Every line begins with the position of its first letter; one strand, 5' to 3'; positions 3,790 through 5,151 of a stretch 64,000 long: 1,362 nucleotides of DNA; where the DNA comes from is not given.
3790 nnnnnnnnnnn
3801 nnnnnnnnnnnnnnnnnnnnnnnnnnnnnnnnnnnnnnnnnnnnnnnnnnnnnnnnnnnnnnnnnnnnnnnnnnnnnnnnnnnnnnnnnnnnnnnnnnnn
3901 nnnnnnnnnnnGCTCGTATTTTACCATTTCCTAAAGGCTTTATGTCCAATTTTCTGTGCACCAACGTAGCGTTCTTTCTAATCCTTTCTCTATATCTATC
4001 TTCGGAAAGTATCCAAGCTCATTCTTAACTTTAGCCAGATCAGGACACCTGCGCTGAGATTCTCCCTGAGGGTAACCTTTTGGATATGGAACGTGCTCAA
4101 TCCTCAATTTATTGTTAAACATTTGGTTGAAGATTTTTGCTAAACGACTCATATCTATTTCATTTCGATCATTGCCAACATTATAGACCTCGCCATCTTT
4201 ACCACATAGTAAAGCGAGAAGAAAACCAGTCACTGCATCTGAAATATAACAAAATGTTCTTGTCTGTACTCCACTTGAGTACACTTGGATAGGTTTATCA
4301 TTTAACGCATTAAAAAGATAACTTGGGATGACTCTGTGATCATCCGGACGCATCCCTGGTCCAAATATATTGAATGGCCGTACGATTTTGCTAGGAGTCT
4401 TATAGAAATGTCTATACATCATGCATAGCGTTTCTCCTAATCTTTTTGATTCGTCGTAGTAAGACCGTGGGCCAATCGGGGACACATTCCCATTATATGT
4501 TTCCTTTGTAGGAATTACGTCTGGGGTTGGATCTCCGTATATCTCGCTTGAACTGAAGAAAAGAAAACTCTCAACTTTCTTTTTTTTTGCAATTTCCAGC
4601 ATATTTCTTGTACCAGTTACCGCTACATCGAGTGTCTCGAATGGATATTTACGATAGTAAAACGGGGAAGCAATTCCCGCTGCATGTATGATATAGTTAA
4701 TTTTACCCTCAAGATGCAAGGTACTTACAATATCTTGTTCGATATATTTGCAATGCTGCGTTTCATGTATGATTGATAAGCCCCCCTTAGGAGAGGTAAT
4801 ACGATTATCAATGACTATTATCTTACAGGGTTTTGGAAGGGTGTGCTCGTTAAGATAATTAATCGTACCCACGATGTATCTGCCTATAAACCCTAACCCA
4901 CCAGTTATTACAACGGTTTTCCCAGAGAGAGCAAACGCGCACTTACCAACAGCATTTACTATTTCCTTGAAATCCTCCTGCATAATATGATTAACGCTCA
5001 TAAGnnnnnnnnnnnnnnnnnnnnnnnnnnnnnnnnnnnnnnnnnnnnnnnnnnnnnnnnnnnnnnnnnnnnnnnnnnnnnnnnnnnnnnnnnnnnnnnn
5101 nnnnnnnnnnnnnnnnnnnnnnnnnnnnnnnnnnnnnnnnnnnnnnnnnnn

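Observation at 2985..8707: Split-ArnA Arn/Fdt-like module with an extra C-methyltransferase and 3,4-ketoisomerase: predicted N-formylated, C-methylated amino sugar on a polyprenyl-phosphate carrier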

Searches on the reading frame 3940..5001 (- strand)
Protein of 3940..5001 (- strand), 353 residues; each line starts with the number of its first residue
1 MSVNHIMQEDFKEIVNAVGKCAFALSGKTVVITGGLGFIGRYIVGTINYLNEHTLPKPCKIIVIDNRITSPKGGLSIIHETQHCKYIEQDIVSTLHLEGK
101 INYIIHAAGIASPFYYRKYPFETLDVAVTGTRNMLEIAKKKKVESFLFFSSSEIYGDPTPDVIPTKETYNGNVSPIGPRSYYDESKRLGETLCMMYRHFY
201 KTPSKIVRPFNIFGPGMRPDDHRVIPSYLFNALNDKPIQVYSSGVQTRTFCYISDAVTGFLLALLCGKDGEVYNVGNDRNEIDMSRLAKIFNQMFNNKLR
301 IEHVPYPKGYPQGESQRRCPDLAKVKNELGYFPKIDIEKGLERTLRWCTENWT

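Call 3: search_protein_families(library=pfam, proteins=[window:3940-5001:-])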
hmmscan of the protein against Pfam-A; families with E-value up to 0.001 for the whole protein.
window:3940-5001:- (353 aa): 6 families
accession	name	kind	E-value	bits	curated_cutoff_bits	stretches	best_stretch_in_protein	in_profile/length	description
PF01370.27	Epimerase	-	3.3e-47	161.4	20.9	1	30-276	1-240/240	NAD dependent epimerase/dehydratase family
PF16363.11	GDP_Man_Dehyd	-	1e-32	114.4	27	1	32-343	2-331/332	GDP-mannose 4,6 dehydratase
PF01073.25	3Beta_HSD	-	2e-16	60.3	22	1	31-218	1-187/280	3-beta hydroxysteroid dehydrogenase/isomerase family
PF07993.18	NAD_binding_4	-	1.2e-09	38.2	20.1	1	96-214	84-209/258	Male sterility protein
PF02719.21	Polysacc_synt_2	-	4.6e-08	33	20.2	1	30-151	1-128/293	Polysaccharide biosynthesis protein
PF08659.16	KR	-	0.00012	22.5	22.6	0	93-152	73-137/180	KR domain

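Call 4: search_protein_families(library=ncbifam, proteins=[window:3940-5001:-])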
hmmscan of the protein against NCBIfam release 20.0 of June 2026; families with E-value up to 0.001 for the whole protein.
window:3940-5001:- (353 aa): 22 families
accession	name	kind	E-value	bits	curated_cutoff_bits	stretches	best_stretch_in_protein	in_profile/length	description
TIGR01181.1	dTDP_gluc_dehyt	equivalog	3.1e-36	125.1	365.1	1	30-351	2-314/321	dTDP-glucose 4,6-dehydratase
TIGR04180.1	EDH_00030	hypoth_equivalog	8.7e-27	94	475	1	30-334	1-295/297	NAD-dependent 4,6-dehydratase LegB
NF011728.1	PRK15181.1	equivalog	2.4e-26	92.6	760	1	23-350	11-339/348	Vi polysaccharide biosynthesis UDP-N-acetylglucosaminuronic acid C-4 epimerase TviC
NF007490.0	PRK10084.1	subfamily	5.1e-22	78.4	649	1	30-351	3-337/361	dTDP-glucose 4,6-dehydratase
NF008872.0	PRK11908.1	equivalog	3.8e-21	75.5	294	1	29-347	3-334/349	bifunctional UDP-4-keto-pentose/UDP-xylose synthase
NF007582.0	PRK10217.1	equivalog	5.6e-21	75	698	1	28-351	2-334/355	dTDP-glucose 4,6-dehydratase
TIGR02197.1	heptose_epim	equivalog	6.8e-20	71.5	274.6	1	30-349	1-314/316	ADP-glyceromanno-heptose 6-epimerase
TIGR01179.1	galE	equivalog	1.3e-19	70.2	262.3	1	30-350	2-327/332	UDP-glucose 4-epimerase GalE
NF005998.1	PRK08125.1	equivalog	4.7e-17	61.6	777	1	28-346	316-647/649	bifunctional UDP-4-amino-4-deoxy-L-arabinose formyltransferase/UDP-glucuronic acid oxidase ArnA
NF047922.1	GDPFucSynFcl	equivalog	1.9e-16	60.4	500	1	79-351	32-304/308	GDP-L-fucose synthase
TIGR02622.1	CDP_4_6_dhtase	equivalog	6.9e-12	45.2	278.45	1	26-352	3-334/352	CDP-glucose 4,6-dehydratase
NF007956.0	PRK10675.1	subfamily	3.4e-11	42.9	394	1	29-193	2-160/338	UDP-glucose 4-epimerase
NF043036.1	ErythonDh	equivalog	4.4e-08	32.7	325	1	30-196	3-163/321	D-erythronate dehydrogenase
NF008360.0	PRK11150.1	equivalog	1e-07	31.5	452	1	30-312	2-270/310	ADP-glyceromanno-heptose 6-epimerase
TIGR03466.1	HpnA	hypoth_equivalog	1.3e-07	30.9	367.65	1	29-306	2-257/327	hopanoid-associated sugar epimerase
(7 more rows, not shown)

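Call 8: search_solved_structures(query=window:3940-5001:-, max_evalue=1e-10)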
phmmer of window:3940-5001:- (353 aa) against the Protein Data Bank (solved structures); distinct sequences matched with E-value up to 1e-10: 63 (the best 60 are shown).
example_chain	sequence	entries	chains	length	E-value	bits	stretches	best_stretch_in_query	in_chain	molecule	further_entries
2b69_A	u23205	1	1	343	8.2e-52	179.6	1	27-347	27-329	UDP-glucuronate decarboxylase 1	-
4gll_A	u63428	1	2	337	9.2e-52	179.5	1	28-347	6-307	UDP-glucuronic acid decarboxylase 1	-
4m55_A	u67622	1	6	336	4.9e-51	177.1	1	28-347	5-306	UDP-glucuronic acid decarboxylase 1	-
4lk3_A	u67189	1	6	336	6.7e-51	176.6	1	28-347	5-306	UDP-glucuronic acid decarboxylase 1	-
8vr2_A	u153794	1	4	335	1.9e-33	119.2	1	24-351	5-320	NAD-dependent epimerase/dehydratase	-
6pmh_A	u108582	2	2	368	3.1e-29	105.4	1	24-352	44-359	UDP-glucose 4-epimerase related protein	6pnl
8v4g_A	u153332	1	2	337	3.1e-27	98.8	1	3-349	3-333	Putative nucleotide sugar dehydratase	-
8v4h_A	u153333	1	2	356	3.6e-27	98.6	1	3-349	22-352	Putative nucleotide sugar dehydratase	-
6bwl_A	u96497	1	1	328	3.8e-26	95.2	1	30-348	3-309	Pal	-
6bi4_A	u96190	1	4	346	5.1e-26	94.8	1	23-351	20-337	dTDP-glucose 4,6-dehydratase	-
6zl6_A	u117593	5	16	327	2.3e-25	92.6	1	30-344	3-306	Epimerase domain-containing protein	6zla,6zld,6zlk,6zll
1g1a_A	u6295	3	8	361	5.3e-25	91.5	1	30-351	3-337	DTDP-D-GLUCOSE 4,6-DEHYDRATASE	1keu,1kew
6zlj_A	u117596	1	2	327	7.1e-25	91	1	30-344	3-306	Epimerase domain-containing protein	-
10ke_A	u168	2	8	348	1.4e-23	86.8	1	31-350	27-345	Capsular polysaccharide biosynthesis protein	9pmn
1sb8_A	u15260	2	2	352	1.7e-22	83.2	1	28-347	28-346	wbpP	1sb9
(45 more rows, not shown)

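Call 20: find_homologous_proteins(query=window:3940-5001:-, max_evalue=1e-20)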
Query window:3940-5001:- (353 aa): 6436 proteins with E <= 1e-20 among 8000 candidates; the best 120 are listed.
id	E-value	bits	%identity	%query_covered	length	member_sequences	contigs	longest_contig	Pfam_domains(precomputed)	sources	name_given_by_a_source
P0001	4.8e-243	824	100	100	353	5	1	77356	PF16363.12,PF02719.22,PF01073.26,PF07993.19,PF01370.28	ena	-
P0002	3.6e-208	709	85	100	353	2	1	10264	PF16363.12,PF02719.22,PF01073.26,PF07993.19,PF01370.28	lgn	-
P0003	1.1e-203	694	83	100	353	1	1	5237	PF16363.12,PF02719.22,PF01073.26,PF07993.19,PF01370.28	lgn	-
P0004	5.2e-203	692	82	100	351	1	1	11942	PF16363.12,PF02719.22,PF01073.26,PF07993.19,PF01370.28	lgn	-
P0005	2.3e-197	673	80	99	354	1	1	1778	PF16363.12,PF02719.22,PF01073.26,PF07993.19,PF01370.28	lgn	-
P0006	2.3e-153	529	65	98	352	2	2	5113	PF16363.12,PF02719.22,PF01073.26,PF07993.19,PF01370.28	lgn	-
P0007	3.1e-153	528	62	100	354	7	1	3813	PF16363.12,PF02719.22,PF01073.26,PF07993.19,PF01370.28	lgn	-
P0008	3.1e-152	525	64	99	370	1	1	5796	PF16363.12,PF02719.22,PF01073.26,PF07993.19,PF01370.28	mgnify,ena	mgnify:CR=1 FL=1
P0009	9.4e-152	523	64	99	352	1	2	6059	PF16363.12,PF02719.22,PF01073.26,PF07993.19,PF01370.28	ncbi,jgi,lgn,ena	-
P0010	1.5e-151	523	64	99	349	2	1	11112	PF16363.12,PF02719.22,PF01073.26,PF07993.19,PF01370.28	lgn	-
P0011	8.9e-149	513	63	100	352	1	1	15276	PF16363.12,PF02719.22,PF01073.26,PF07993.19,PF01370.28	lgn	-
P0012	1.4e-148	513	63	100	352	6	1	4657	PF16363.12,PF02719.22,PF01073.26,PF07993.19,PF01370.28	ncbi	-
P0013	2.5e-147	509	61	100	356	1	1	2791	PF16363.12,PF02719.22,PF01073.26,PF07993.19,PF01370.28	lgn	-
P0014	2.9e-147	509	64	100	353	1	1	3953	PF16363.12,PF02719.22,PF01073.26,PF07993.19,PF01370.28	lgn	-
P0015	2.4e-146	506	62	100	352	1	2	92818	PF16363.12,PF02719.22,PF01073.26,PF07993.19,PF01370.28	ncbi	-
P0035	2.7e-136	472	58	100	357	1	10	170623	PF16363.12,PF02719.22,PF01073.26,PF07993.19,PF01370.28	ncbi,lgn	-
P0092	6.9e-128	445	55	98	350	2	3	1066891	PF16363.12,PF02719.22,PF01073.26,PF07993.19,PF01370.28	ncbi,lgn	-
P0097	1.5e-127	444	55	99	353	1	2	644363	PF16363.12,PF02719.22,PF01073.26,PF07993.19,PF01370.28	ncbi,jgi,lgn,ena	-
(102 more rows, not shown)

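Call 21: find_encoding_contigs(protein=P0092, flank=9000, max_places=1)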
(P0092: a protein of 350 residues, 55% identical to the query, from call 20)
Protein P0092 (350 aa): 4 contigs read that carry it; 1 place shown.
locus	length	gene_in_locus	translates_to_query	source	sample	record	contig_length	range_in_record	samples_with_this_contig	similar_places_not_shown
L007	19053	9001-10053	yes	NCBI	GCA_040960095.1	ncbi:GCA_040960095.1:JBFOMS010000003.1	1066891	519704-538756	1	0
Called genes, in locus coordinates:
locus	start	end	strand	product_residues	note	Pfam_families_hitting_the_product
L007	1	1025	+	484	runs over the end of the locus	PF00535:Glycos_transf_2, PF13641:Glyco_tranf_2_3, PF05175:MTS, PF13489:Methyltransf_23, PF13847:Methyltransf_31, PF08241:Methyltransf_11, PF08242:Methyltransf_12, PF13649:Methyltransf_25, +1 more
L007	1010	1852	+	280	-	PF01209:Ubie_methyltran, PF13489:Methyltransf_23, PF08241:Methyltransf_11, PF08242:Methyltransf_12, PF13649:Methyltransf_25, PF13847:Methyltransf_31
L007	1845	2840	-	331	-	-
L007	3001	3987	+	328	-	PF13489:Methyltransf_23, PF08484:Methyltransf_14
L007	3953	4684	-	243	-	PF00535:Glycos_transf_2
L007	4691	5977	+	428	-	PF13231:PMT_2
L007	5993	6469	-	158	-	-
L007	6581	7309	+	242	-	PF13641:Glyco_tranf_2_3 (weak), PF00535:Glycos_transf_2, PF10111:Glyco_tranf_2_2 (weak)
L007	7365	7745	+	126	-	PF14667:Polysacc_synt_C, PF00190:Cupin_1 (weak), PF07883:Cupin_2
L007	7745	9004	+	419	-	PF08421:Methyltransf_13, PF13489:Methyltransf_23, PF08241:Methyltransf_11 (faint), PF08242:Methyltransf_12 (weak), PF08484:Methyltransf_14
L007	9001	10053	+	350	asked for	PF01073:3Beta_HSD, PF01370:Epimerase, PF02719:Polysacc_synt_2 (weak), PF16363:GDP_Man_Dehyd, PF07993:NAD_binding_4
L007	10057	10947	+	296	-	PF01408:GFO_IDH_MocA, PF22725:GFO_IDH_MocA_C3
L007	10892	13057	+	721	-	PF02366:PMT, PF13231:PMT_2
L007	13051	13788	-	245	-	PF13489:Methyltransf_23 (weak), PF08241:Methyltransf_11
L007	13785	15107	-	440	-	PF00535:Glycos_transf_2, PF10111:Glyco_tranf_2_2 (weak)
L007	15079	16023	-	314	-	PF01073:3Beta_HSD, PF01370:Epimerase, PF02719:Polysacc_synt_2 (faint), PF13460:NAD_binding_10 (faint), PF16363:GDP_Man_Dehyd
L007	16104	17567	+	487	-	-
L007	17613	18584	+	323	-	PF01073:3Beta_HSD, PF01370:Epimerase, PF16363:GDP_Man_Dehyd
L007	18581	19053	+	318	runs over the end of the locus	PF01370:Epimerase, PF04321:RmlD_sub_bind, PF16363:GDP_Man_Dehyd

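Call 22: find_encoding_contigs(protein=P0097, flank=9000, max_places=1)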
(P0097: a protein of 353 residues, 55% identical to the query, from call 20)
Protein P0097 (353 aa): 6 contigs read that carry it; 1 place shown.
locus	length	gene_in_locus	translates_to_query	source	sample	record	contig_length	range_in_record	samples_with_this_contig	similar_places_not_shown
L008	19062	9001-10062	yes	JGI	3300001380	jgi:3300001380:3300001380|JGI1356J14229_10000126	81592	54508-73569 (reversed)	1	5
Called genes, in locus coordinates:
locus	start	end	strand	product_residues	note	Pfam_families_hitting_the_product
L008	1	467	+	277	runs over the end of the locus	PF01209:Ubie_methyltran, PF13489:Methyltransf_23, PF13649:Methyltransf_25, PF13847:Methyltransf_31, PF08241:Methyltransf_11, PF08242:Methyltransf_12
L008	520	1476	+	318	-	-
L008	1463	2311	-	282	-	-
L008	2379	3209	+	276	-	PF00459:Inositol_P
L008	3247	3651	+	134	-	PF00190:Cupin_1 (faint), PF07883:Cupin_2 (weak)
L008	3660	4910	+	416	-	PF08421:Methyltransf_13, PF13489:Methyltransf_23, PF08241:Methyltransf_11 (weak), PF08242:Methyltransf_12, PF13649:Methyltransf_25 (faint), PF08484:Methyltransf_14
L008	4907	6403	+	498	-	-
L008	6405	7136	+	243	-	PF00535:Glycos_transf_2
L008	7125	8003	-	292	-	PF01370:Epimerase, PF04321:RmlD_sub_bind, PF16363:GDP_Man_Dehyd, PF07993:NAD_binding_4 (weak)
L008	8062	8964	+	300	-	PF13489:Methyltransf_23, PF08241:Methyltransf_11 (faint), PF08242:Methyltransf_12 (faint)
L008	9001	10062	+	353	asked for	PF01073:3Beta_HSD, PF01370:Epimerase, PF02719:Polysacc_synt_2 (weak), PF07993:NAD_binding_4, PF16363:GDP_Man_Dehyd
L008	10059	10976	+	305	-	PF01408:GFO_IDH_MocA, PF02894:GFO_IDH_MocA_C (weak)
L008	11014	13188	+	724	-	PF02366:PMT, PF13231:PMT_2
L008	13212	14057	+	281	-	PF00535:Glycos_transf_2, PF10111:Glyco_tranf_2_2 (faint), PF13641:Glyco_tranf_2_3 (weak)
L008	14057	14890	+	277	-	PF01522:Polysacc_deac_1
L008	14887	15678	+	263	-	PF00551:Formyl_trans_N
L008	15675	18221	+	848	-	PF00754:F5_F8_type_C (weak)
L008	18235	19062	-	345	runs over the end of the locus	-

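Call 23: find_encoding_contigs(protein=P0015, flank=9000, max_places=1)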
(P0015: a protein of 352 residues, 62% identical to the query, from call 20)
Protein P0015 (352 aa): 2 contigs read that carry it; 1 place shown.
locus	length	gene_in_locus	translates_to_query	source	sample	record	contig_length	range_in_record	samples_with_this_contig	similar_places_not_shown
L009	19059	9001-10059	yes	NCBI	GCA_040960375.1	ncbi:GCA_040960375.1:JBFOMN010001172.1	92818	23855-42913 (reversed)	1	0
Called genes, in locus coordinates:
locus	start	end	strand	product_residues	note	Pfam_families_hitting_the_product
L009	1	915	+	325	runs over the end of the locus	PF01073:3Beta_HSD, PF01370:Epimerase, PF02719:Polysacc_synt_2, PF04321:RmlD_sub_bind, PF05368:NmrA, PF13460:NAD_binding_10 (weak), PF16363:GDP_Man_Dehyd, PF07993:NAD_binding_4 (weak)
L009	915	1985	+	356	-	PF13439:Glyco_transf_4, PF00534:Glycos_transf_1, PF13692:Glyco_trans_1_4, PF13524:Glyco_trans_1_2 (faint), PF20706:GT4-conflict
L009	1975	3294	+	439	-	PF01943:Polysacc_synt (weak)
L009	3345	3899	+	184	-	PF00908:dTDP_sugar_isom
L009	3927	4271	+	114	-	PF05635:23S_rRNA_IVP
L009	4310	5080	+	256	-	PF00535:Glycos_transf_2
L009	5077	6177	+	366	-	PF13439:Glyco_transf_4, PF20706:GT4-conflict, PF00534:Glycos_transf_1, PF13692:Glyco_trans_1_4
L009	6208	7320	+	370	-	PF00155:Aminotran_1_2, PF01041:DegT_DnrJ_EryC1, PF00266:Aminotran_5 (weak)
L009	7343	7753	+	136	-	PF14667:Polysacc_synt_C (weak), PF07883:Cupin_2 (faint)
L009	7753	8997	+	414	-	PF08421:Methyltransf_13, PF13489:Methyltransf_23, PF08241:Methyltransf_11 (faint), PF08242:Methyltransf_12 (weak), PF08484:Methyltransf_14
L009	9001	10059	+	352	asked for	PF01073:3Beta_HSD, PF01370:Epimerase, PF02719:Polysacc_synt_2 (faint), PF16363:GDP_Man_Dehyd, PF07993:NAD_binding_4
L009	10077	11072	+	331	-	PF00535:Glycos_transf_2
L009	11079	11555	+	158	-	PF25084:LbH_EIF2B, PF25087:GMPPB_C, PF14602:Hexapep_2 (faint), PF00132:Hexapep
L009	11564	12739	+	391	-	PF01041:DegT_DnrJ_EryC1, PF01053:Cys_Met_Meta_PP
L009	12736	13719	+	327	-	PF00106:adh_short (weak), PF01370:Epimerase, PF02719:Polysacc_synt_2, PF05368:NmrA, PF01073:3Beta_HSD, PF07993:NAD_binding_4, PF13460:NAD_binding_10, PF16363:GDP_Man_Dehyd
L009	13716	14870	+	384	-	PF00534:Glycos_transf_1, PF13692:Glyco_trans_1_4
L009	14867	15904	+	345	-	PF00535:Glycos_transf_2, PF10111:Glyco_tranf_2_2 (weak), PF13641:Glyco_tranf_2_3, PF13506:Glyco_transf_21, PF13632:Glyco_trans_2_3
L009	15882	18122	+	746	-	-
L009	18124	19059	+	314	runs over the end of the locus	-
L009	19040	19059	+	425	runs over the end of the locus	PF13439:Glyco_transf_4, PF13579:Glyco_trans_4_4 (weak), PF00534:Glycos_transf_1, PF13692:Glyco_trans_1_4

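Call 24: find_encoding_contigs(protein=P0035, flank=9000, max_places=1)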
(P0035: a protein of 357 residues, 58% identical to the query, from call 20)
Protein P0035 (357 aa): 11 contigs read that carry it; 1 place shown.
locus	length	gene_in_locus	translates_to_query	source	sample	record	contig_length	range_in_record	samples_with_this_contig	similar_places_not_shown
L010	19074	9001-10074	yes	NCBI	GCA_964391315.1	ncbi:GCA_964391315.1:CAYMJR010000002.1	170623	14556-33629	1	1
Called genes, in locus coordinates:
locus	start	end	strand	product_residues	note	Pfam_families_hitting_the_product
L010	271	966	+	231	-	-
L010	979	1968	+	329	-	PF01073:3Beta_HSD, PF01370:Epimerase, PF02719:Polysacc_synt_2, PF04321:RmlD_sub_bind, PF13460:NAD_binding_10, PF16363:GDP_Man_Dehyd, PF07993:NAD_binding_4 (weak)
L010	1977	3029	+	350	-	PF13439:Glyco_transf_4 (weak), PF13524:Glyco_trans_1_2 (faint), PF00534:Glycos_transf_1, PF13692:Glyco_trans_1_4, PF20706:GT4-conflict (weak)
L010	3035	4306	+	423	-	PF01943:Polysacc_synt (weak), PF13440:Polysacc_synt_3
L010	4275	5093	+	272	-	PF00535:Glycos_transf_2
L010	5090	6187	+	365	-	PF20706:GT4-conflict, PF00534:Glycos_transf_1, PF13692:Glyco_trans_1_4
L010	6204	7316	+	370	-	PF00155:Aminotran_1_2, PF00266:Aminotran_5 (weak), PF01041:DegT_DnrJ_EryC1, PF01053:Cys_Met_Meta_PP (weak)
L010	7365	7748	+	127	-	PF14667:Polysacc_synt_C, PF00190:Cupin_1 (weak), PF07883:Cupin_2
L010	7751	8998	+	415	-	PF08421:Methyltransf_13, PF13489:Methyltransf_23, PF13847:Methyltransf_31 (weak), PF08241:Methyltransf_11 (weak), PF08242:Methyltransf_12, PF08484:Methyltransf_14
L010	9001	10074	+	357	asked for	PF01073:3Beta_HSD, PF01370:Epimerase, PF02719:Polysacc_synt_2, PF16363:GDP_Man_Dehyd, PF07993:NAD_binding_4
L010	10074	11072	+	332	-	PF00535:Glycos_transf_2, PF13641:Glyco_tranf_2_3 (weak)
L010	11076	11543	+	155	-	PF25084:LbH_EIF2B (weak), PF25087:GMPPB_C, PF00132:Hexapep, PF14602:Hexapep_2 (weak)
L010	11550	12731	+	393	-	PF00266:Aminotran_5 (weak), PF01041:DegT_DnrJ_EryC1, PF01053:Cys_Met_Meta_PP (weak)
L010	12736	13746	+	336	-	PF00106:adh_short (weak), PF05368:NmrA, PF01073:3Beta_HSD, PF01370:Epimerase, PF02719:Polysacc_synt_2 (weak), PF07993:NAD_binding_4, PF13460:NAD_binding_10, PF16363:GDP_Man_Dehyd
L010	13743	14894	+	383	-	PF00534:Glycos_transf_1, PF13692:Glyco_trans_1_4, PF26337:Gtf3_C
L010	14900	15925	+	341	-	PF00535:Glycos_transf_2, PF10111:Glyco_tranf_2_2, PF13641:Glyco_tranf_2_3, PF13506:Glyco_transf_21, PF13632:Glyco_trans_2_3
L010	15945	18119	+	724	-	-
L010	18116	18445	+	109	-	-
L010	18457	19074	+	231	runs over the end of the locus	PF13489:Methyltransf_23, PF13847:Methyltransf_31, PF08241:Methyltransf_11 (weak), PF08242:Methyltransf_12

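Call 26: find_related_loci(query=A1, collection=genome_contigs, flank=10000)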
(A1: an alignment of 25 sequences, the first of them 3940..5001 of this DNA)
Query A1 (353 aa) in genome_contigs; peptide patterns used: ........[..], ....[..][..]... (x = any residue, [..] = any of these).
599 stretches matched a pattern (row limit reached: there are more); 599 encode a relative of the query (tblastn E <= 1e-3); the best 80 are kept; 80 distinct loci.
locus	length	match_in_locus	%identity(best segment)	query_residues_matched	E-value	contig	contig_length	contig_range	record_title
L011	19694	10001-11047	58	3-351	3e-136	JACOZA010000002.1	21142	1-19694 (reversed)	MAG: Candidatus Sungiibacteriota bacterium isolate NC_groundwater_193_Ag_S-0.1um_51_7 S4_GD2017_2_S1_scaffold_1557, whol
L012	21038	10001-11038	55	3-351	3e-127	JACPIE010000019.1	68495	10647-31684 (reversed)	MAG: Candidatus Woesearchaeota archaeon isolate NC_groundwater_432_Ag_B-0.1um_40_22 GD18-4_B1_scaffold_657059, whole gen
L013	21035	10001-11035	51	3-347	8e-125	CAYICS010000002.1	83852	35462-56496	MAG TPA_asm: uncultured Candidatus Saccharibacteria bacterium isolate ERP119705_co1_1138 genome assembly, contig: NODE_1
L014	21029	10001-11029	55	4-347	2e-123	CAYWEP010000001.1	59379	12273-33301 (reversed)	MAG TPA_asm: uncultured Gammaproteobacteria bacterium isolate SRP269290_co3_1003 genome assembly, contig: NODE_388_lengt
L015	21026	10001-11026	52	6-347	3e-123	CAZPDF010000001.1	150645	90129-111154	MAG TPA_asm: uncultured Candidatus Saccharibacteria bacterium isolate SRP178908_co1_311 genome assembly, contig: NODE_36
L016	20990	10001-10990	55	18-347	7e-122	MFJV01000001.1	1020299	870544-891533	MAG: Candidatus Gottesmanbacteria bacterium RIFCSPLOWO2_01_FULL_43_11b rifcsplowo2_01_scaffold_30, whole genome shotgun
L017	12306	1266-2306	51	6-351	9e-122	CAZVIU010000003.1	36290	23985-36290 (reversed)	MAG TPA_asm: uncultured Gammaproteobacteria bacterium isolate binchicken_co21_267 genome assembly, contig: NODE_371_leng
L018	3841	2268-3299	53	3-345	2e-123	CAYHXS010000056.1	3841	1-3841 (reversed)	MAG TPA_asm: uncultured Candidatus Saccharibacteria bacterium isolate ERP119705_co17_1020 genome assembly, contig: NODE_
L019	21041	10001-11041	51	1-347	3e-121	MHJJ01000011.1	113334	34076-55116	MAG: Candidatus Harrisonbacteria bacterium RIFCSPLOWO2_01_FULL_44_18 rifcsplowo2_01_scaffold_697, whole genome shotgun s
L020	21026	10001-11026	52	6-347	5e-120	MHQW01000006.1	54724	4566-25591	MAG: Candidatus Sungbacteria bacterium RIFCSPLOWO2_02_FULL_51_17 rifcsplowo2_02_scaffold_1241, whole genome shotgun sequ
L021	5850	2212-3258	49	3-352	1e-119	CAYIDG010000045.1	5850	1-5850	MAG TPA_asm: uncultured archaeon isolate ERP119705_co1_846 genome assembly, contig: NODE_22970_length_5850_cov_4.826920,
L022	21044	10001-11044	49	6-351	8e-119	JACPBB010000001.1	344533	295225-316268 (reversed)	MAG: Parcubacteria group bacterium isolate NC_groundwater_246_Ag_S-0.2um_42_13 S5_GD2017_2_S2_scaffold_4, whole genome s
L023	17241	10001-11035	49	6-352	7e-119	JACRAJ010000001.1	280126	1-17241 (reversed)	MAG: Candidatus Azambacteria bacterium isolate NC_groundwater_1590_Pr3_B-0.1um_43_109 SR-2_scaffold_141_642942, whole ge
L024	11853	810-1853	50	1-347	2e-118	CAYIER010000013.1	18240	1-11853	MAG TPA_asm: uncultured archaeon isolate ERP119705_co19_171 genome assembly, contig: NODE_2598_length_18240_cov_7.813033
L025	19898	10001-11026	51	6-348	4e-118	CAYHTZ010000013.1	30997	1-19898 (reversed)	MAG TPA_asm: uncultured Candidatus Saccharibacteria bacterium isolate ERP119705_co17_339 genome assembly, contig: NODE_1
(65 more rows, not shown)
